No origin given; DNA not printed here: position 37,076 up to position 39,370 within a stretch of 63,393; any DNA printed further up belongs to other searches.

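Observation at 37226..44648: PHO-box-preceded operon: PstS paralogue, giant beta-propeller surface protein and a divergent FtsH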

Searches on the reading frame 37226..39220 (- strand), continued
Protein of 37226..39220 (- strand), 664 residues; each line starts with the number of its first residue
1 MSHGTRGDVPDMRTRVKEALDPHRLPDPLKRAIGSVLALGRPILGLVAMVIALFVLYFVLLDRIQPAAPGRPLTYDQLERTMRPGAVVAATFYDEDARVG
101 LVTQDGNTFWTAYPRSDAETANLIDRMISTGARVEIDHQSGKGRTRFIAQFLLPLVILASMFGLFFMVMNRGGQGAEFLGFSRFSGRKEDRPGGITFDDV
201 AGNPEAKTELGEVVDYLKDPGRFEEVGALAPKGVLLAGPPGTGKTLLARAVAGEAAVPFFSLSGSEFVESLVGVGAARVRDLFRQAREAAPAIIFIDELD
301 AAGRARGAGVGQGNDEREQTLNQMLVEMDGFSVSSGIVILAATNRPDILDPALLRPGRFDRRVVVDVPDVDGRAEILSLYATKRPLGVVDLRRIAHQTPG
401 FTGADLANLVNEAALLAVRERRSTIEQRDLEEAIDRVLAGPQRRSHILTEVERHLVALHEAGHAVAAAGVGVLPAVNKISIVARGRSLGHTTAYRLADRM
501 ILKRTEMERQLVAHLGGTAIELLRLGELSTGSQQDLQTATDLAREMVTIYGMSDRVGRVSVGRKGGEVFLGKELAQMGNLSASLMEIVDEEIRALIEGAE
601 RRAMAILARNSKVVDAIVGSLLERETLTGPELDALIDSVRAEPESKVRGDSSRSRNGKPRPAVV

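Call 79: search_solved_structures(query=window:37226-39220:-, max_evalue=1e-80, show_alignments=1)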
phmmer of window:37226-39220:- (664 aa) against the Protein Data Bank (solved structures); distinct sequences matched with E-value up to 1e-80: 77 (the best 60 are shown).
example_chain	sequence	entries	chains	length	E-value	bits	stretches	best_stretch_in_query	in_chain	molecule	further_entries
7tdo_A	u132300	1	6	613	5e-155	520.6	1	53-636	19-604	ATP-dependent zinc metalloprotease FtsH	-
7vhp_A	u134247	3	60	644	1.3e-148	499.4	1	68-660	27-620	ATP-dependent zinc metalloprotease FtsH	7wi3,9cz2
7wi4_A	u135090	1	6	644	7.4e-148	496.9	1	68-660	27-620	ATP-dependent zinc metalloprotease FtsH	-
2ce7_A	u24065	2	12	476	7.9e-148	496.8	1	194-636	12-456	CELL DIVISION PROTEIN FTSH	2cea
8vw9_A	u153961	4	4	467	8.4e-148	496.8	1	194-636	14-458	ATP-dependent zinc metalloprotease FtsH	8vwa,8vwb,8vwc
3kds_E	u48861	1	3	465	4.8e-147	494.2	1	194-636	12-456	Cell division protein FtsH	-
4eiw_A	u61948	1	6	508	1.9e-136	459.2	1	171-650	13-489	ATP-dependent zinc metalloprotease FtsH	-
2dhr_A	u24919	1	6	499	2.2e-136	459.1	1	172-650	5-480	FtsH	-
6gcn_A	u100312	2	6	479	6e-133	447.7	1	195-632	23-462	ATP-dependent zinc metalloprotease FtsH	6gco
4ww0_A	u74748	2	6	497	1.3e-132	446.6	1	190-634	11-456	ATP-dependent zinc metalloprotease FtsH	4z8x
7zbh_A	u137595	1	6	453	1.4e-125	423.4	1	194-635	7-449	ATP-dependent zinc metalloprotease FtsH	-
6nyy_A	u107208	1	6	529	7.7e-115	387.9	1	194-633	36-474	AFG3-like protein 2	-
7rlb_A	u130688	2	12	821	8.8e-115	387.7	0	195-430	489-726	Transitional endoplasmic reticulum ATPase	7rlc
7lmy_A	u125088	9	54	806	1.9e-114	386.6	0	195-430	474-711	Transitional endoplasmic reticulum ATPase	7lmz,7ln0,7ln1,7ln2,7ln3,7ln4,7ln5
7wub_C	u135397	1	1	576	4.5e-114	385.3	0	195-424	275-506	Transitional endoplasmic reticulum ATPase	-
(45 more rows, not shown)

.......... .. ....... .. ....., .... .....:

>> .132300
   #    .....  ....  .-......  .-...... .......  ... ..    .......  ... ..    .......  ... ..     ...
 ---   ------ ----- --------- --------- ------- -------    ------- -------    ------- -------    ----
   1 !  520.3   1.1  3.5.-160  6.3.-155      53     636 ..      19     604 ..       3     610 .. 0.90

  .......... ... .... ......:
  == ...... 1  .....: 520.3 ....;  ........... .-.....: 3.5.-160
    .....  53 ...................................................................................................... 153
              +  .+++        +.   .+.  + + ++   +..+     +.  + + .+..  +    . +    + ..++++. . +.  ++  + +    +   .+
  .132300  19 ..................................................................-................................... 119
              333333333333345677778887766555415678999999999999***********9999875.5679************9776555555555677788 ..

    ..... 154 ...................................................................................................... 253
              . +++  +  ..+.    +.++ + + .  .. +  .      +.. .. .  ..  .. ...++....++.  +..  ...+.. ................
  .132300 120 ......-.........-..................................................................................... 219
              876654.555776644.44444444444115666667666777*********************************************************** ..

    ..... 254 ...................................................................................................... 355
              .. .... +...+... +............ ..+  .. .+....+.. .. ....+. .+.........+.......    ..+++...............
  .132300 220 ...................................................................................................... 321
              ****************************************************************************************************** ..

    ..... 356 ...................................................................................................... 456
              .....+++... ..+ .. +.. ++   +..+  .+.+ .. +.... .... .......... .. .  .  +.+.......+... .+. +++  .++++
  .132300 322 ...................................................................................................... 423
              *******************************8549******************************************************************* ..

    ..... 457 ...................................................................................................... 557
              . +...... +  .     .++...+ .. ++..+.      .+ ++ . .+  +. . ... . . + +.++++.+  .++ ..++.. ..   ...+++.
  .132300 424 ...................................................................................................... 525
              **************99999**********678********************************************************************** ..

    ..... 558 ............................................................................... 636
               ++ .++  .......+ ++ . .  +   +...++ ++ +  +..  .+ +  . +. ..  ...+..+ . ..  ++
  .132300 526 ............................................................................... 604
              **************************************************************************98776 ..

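Call 89: list_cluster_members(proteins=[P0167, P0172, P0163, P0165, P0143, P0174, P0214, P0224, P0230, P0030])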
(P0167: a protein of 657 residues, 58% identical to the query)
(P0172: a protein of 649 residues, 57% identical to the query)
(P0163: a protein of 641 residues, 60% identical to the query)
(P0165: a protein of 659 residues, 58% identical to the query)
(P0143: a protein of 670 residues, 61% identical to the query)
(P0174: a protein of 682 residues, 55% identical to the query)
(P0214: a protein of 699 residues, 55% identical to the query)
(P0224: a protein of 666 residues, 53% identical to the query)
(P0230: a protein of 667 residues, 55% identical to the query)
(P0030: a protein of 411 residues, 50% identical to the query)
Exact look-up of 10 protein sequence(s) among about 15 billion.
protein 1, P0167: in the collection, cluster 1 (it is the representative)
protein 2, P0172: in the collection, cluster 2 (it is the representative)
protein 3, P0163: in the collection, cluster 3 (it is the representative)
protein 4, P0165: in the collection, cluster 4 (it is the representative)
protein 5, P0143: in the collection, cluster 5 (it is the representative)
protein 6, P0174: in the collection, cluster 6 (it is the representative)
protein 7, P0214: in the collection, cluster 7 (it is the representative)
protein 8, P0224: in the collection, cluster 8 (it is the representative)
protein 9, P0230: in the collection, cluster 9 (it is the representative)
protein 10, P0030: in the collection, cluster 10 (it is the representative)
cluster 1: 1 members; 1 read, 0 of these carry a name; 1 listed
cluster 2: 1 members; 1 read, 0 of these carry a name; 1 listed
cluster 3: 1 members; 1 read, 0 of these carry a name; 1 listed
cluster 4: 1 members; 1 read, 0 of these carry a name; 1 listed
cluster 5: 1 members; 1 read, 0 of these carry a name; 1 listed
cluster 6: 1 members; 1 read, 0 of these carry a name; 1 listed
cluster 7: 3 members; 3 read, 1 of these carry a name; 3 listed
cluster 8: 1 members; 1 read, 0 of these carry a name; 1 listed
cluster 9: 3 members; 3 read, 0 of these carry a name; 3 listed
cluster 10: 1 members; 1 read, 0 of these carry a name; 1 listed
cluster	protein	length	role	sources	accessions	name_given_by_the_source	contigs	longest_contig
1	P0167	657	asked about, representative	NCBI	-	-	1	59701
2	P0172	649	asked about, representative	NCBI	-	-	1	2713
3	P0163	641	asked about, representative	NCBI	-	-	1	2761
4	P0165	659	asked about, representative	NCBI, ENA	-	-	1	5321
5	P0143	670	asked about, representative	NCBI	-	-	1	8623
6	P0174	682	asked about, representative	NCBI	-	-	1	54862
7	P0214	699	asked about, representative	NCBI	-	-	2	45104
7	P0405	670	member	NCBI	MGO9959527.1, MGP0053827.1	MAG: ATP-dependent zinc metalloprotease FtsH [Solirubrobacteraceae bacterium]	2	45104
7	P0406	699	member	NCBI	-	-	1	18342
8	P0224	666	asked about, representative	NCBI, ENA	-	-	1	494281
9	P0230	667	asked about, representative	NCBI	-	-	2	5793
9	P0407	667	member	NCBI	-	-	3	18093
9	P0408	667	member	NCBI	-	-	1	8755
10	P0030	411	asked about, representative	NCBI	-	-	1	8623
